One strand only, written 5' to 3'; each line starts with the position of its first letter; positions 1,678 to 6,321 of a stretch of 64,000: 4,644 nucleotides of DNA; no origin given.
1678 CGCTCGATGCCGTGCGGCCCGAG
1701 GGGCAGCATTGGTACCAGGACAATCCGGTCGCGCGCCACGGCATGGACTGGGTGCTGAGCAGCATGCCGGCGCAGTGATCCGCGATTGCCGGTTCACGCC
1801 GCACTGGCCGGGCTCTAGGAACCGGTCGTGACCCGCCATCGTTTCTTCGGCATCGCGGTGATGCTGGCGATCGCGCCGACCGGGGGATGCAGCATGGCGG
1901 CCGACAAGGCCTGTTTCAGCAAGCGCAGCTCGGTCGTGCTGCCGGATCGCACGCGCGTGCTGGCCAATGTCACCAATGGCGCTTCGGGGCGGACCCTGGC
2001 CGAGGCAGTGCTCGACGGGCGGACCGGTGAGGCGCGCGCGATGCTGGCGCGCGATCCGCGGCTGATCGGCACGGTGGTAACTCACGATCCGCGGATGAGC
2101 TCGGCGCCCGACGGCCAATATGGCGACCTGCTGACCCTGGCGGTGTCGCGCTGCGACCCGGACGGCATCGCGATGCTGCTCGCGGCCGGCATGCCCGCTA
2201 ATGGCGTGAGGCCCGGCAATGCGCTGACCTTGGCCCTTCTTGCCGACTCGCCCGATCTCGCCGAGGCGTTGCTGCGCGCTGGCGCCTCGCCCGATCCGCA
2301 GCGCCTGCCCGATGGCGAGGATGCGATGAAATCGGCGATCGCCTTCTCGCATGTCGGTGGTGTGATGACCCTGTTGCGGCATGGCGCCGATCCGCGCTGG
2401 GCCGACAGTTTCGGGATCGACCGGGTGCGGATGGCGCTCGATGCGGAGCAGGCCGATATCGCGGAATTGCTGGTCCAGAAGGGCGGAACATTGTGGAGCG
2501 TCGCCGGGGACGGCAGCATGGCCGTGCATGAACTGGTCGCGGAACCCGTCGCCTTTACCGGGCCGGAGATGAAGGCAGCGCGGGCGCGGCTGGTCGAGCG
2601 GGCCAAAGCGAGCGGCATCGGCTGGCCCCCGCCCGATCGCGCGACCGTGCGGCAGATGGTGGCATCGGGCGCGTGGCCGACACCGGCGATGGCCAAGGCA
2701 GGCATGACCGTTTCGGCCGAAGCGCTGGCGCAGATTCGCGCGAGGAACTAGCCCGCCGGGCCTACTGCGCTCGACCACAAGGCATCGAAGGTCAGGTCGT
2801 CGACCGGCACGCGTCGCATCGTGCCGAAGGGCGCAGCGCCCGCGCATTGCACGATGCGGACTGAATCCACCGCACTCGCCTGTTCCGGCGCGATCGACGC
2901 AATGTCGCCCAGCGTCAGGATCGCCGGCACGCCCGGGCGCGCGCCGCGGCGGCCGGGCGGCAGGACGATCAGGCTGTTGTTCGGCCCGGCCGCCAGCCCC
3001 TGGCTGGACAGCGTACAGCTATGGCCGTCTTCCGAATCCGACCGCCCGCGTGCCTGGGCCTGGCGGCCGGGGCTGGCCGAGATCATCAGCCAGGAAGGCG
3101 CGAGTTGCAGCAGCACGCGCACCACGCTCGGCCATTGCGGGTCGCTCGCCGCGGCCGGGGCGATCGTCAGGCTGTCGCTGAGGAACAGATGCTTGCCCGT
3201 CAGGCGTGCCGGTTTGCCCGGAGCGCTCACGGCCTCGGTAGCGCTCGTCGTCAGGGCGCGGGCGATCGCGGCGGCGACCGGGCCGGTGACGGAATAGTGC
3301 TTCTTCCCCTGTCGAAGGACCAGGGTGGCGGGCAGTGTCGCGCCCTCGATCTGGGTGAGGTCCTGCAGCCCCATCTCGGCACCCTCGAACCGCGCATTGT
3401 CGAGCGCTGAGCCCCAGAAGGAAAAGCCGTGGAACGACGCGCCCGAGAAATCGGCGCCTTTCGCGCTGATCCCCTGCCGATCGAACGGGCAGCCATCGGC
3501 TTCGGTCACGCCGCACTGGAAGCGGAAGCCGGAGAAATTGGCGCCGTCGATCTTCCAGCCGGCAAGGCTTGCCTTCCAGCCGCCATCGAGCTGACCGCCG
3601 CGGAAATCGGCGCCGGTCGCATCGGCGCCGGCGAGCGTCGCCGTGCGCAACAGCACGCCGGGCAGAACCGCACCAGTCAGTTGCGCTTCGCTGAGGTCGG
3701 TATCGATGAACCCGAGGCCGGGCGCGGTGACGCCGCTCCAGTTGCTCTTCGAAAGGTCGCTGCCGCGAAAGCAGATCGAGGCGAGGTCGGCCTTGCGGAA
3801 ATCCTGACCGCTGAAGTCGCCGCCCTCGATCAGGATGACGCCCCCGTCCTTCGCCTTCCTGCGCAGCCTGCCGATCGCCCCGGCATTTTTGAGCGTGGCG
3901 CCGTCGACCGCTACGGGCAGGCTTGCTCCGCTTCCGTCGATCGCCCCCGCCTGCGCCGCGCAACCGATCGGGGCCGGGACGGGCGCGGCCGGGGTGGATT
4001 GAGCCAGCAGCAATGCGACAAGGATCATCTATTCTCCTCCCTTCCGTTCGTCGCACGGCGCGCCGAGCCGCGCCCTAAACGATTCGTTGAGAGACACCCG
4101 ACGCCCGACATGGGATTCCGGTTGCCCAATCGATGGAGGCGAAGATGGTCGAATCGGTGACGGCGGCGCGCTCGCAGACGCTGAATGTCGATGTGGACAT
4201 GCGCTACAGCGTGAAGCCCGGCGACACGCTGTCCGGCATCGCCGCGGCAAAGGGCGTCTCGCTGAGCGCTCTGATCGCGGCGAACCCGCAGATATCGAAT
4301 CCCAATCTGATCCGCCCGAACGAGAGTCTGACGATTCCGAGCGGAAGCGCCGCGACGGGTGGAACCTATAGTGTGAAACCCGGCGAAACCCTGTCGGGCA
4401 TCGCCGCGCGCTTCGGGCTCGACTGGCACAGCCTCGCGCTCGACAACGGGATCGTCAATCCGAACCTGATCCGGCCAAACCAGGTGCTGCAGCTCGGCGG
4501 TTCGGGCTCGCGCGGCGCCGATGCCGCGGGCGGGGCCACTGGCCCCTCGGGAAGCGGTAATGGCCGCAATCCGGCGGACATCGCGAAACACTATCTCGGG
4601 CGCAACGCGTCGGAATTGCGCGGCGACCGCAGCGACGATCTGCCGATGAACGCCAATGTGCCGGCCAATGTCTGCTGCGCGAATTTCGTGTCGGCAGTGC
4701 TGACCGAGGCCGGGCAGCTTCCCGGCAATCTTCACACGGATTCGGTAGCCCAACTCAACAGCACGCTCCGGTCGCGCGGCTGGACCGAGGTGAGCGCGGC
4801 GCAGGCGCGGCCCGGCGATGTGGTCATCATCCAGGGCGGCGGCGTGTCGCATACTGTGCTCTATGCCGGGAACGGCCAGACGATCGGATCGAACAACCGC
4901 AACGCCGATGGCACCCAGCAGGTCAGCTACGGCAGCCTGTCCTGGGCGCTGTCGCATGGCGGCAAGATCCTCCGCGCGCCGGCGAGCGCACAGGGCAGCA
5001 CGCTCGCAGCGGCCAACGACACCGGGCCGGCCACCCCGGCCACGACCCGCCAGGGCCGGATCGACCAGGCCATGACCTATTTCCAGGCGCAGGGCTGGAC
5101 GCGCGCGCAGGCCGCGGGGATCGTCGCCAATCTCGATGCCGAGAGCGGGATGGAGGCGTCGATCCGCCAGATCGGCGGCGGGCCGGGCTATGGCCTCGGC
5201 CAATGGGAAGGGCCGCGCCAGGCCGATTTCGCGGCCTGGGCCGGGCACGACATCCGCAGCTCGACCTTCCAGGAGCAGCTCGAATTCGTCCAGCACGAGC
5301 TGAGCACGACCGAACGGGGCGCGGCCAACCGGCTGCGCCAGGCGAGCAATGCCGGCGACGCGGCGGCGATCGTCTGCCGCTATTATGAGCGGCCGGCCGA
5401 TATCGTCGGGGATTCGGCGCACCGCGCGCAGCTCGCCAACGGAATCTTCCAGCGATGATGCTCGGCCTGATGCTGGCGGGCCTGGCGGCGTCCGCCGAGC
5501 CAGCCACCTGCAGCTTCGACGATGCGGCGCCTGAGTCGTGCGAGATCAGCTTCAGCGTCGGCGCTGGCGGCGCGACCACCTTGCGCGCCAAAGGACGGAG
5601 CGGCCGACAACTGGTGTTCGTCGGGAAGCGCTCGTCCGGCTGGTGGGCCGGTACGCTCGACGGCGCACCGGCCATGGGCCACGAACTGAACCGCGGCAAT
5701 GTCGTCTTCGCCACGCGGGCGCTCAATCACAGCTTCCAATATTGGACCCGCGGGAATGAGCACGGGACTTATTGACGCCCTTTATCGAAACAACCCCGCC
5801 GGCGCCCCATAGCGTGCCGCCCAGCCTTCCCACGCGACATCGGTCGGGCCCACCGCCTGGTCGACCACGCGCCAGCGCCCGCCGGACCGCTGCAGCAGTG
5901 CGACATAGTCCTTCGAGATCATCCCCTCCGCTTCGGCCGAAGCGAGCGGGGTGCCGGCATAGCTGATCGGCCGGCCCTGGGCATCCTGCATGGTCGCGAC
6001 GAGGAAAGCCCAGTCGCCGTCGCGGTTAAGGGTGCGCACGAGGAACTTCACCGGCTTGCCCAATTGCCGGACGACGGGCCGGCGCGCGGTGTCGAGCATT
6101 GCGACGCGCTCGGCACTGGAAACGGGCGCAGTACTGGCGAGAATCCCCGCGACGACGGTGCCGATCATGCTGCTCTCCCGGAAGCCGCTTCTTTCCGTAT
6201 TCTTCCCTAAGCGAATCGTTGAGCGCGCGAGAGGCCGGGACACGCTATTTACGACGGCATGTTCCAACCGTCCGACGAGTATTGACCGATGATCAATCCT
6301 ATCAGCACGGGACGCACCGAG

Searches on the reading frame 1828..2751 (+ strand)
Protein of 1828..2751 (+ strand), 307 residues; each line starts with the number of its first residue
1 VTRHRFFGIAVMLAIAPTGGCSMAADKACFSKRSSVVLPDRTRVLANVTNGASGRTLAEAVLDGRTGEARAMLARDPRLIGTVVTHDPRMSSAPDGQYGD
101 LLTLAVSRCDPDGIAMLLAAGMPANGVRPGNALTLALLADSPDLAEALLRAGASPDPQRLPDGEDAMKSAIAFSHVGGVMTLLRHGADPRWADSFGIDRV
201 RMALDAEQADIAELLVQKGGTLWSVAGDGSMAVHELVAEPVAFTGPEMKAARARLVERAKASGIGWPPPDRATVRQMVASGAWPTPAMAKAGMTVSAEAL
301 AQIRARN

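Call 52: search_protein_families(library=pfam, proteins=[window:1828-2751:+], max_evalue=0.01)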
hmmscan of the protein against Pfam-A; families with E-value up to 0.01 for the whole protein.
window:1828-2751:+ (307 aa): 2 families
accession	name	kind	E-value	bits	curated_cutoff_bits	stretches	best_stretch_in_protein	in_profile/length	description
PF12796.13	Ank_2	-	3.3e-07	31.2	27.3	2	103-189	2-86/90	Ankyrin repeats (3 copies)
PF00023.36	Ank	-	0.0018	19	21.1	0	132-156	5-29/33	Ankyrin repeat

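Call 118: search_solved_structures(query=window:1828-2751:+, max_evalue=0.01, show_alignments=1)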
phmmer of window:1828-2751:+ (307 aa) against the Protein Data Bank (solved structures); distinct sequences matched with E-value up to 0.01: 252 (the best 60 are shown).
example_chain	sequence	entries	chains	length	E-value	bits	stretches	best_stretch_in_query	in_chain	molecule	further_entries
6mol_A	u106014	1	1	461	1.3e-14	57.7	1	105-235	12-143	Monoextended DARPin R12 (M_R12)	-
5le2_A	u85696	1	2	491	8.2e-14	55.1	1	120-216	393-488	DDD_D12_15_D12_15_D12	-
5lel_A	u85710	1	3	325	3.3e-13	53.1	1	132-216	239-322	DD_Off7_10_3G124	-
4rlv_A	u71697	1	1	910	7.9e-13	51.9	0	121-221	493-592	Ankyrin-1, Ankyrin-2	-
5ma5_A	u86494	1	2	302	1.6e-12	50.9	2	133-231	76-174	K11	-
5ma4_A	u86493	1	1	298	2.6e-12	50.2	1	133-225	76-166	K7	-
5ma3_A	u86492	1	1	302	2.7e-12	50.2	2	102-231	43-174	R11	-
5ma9_A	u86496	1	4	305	2.9e-12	50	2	133-232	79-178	R11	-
5mak_A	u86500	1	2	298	3.7e-12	49.7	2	131-216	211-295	R7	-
5lem_A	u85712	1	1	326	1.3e-11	47.9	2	113-216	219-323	DD_Off7_11_3G124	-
5le9_A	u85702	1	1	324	1.4e-11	47.8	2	105-220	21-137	DD_Off7_09_3G124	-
5lea_A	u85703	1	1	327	1.7e-11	47.5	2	105-222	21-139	DD_Off7_12_3G124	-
5y4d_A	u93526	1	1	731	2.4e-11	47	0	121-225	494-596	Ankyrin-1,Ankyrin-2,Ankyrin-2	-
5leb_A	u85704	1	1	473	3.2e-11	46.6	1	119-216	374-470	DDD_D12_06_D12_06_D12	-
5le8_A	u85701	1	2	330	3.6e-11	46.4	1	119-216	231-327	DD_D12_15_D12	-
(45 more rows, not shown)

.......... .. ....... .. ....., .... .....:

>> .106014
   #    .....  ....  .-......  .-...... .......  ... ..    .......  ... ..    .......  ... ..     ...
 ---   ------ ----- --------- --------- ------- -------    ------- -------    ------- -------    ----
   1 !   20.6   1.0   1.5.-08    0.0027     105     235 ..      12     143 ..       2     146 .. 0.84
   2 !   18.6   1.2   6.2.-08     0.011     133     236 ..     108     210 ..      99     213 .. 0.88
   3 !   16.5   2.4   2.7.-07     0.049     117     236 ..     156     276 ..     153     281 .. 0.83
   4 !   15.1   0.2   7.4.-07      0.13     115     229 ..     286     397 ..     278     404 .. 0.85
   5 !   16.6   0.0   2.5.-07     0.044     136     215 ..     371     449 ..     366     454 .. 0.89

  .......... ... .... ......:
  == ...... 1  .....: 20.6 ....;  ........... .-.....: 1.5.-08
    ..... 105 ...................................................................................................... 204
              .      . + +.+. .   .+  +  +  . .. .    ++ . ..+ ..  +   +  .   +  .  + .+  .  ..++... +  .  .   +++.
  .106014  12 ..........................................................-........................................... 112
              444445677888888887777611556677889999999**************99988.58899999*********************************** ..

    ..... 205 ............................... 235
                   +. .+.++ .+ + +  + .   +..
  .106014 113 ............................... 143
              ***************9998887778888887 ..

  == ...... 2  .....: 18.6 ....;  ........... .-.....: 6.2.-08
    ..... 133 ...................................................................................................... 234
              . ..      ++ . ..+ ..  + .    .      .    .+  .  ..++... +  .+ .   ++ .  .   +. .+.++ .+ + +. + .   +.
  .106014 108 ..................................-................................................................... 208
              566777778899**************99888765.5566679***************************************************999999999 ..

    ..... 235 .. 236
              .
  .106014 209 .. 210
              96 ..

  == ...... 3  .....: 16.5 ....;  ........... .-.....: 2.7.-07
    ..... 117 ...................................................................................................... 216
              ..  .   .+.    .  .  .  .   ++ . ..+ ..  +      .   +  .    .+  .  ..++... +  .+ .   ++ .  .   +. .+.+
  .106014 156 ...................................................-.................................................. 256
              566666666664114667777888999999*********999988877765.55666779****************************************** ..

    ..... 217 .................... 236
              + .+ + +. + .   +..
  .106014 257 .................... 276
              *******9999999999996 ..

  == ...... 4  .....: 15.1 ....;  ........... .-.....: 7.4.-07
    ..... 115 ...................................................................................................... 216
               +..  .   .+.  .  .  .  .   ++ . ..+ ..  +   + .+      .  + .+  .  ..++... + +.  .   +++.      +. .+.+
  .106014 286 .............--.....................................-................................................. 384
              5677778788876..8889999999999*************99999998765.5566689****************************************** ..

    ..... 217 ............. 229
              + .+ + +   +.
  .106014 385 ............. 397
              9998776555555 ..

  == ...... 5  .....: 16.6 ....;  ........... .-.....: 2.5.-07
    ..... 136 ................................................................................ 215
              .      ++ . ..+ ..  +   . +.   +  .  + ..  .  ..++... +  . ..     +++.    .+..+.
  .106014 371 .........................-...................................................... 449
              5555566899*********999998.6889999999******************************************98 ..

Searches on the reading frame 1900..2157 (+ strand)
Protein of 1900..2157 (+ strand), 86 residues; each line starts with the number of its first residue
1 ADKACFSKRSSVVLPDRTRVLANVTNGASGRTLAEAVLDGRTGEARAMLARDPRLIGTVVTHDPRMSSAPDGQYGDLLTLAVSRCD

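Call 125: search_solved_structures(query=window:1900-2157:+, max_evalue=10)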
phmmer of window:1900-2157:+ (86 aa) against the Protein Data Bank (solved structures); distinct sequences matched with E-value up to 10: 0.

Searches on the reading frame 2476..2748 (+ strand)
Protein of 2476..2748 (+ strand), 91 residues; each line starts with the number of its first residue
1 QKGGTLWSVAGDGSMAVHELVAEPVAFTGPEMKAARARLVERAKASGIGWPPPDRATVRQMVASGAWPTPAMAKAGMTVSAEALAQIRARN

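Call 126: search_solved_structures(query=window:2476-2748:+, max_evalue=10)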
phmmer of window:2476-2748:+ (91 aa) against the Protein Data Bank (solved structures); distinct sequences matched with E-value up to 10: 0.

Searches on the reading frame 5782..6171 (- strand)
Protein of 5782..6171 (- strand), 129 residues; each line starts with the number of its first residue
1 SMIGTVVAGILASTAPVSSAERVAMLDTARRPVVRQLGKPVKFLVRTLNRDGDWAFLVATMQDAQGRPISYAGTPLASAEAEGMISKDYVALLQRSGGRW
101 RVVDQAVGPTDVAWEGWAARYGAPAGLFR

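Call 91: search_protein_families(library=pfam, proteins=[window:5782-6171:-], max_evalue=0.01)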
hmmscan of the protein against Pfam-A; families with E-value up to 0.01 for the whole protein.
window:5782-6171:- (129 aa): 0 families
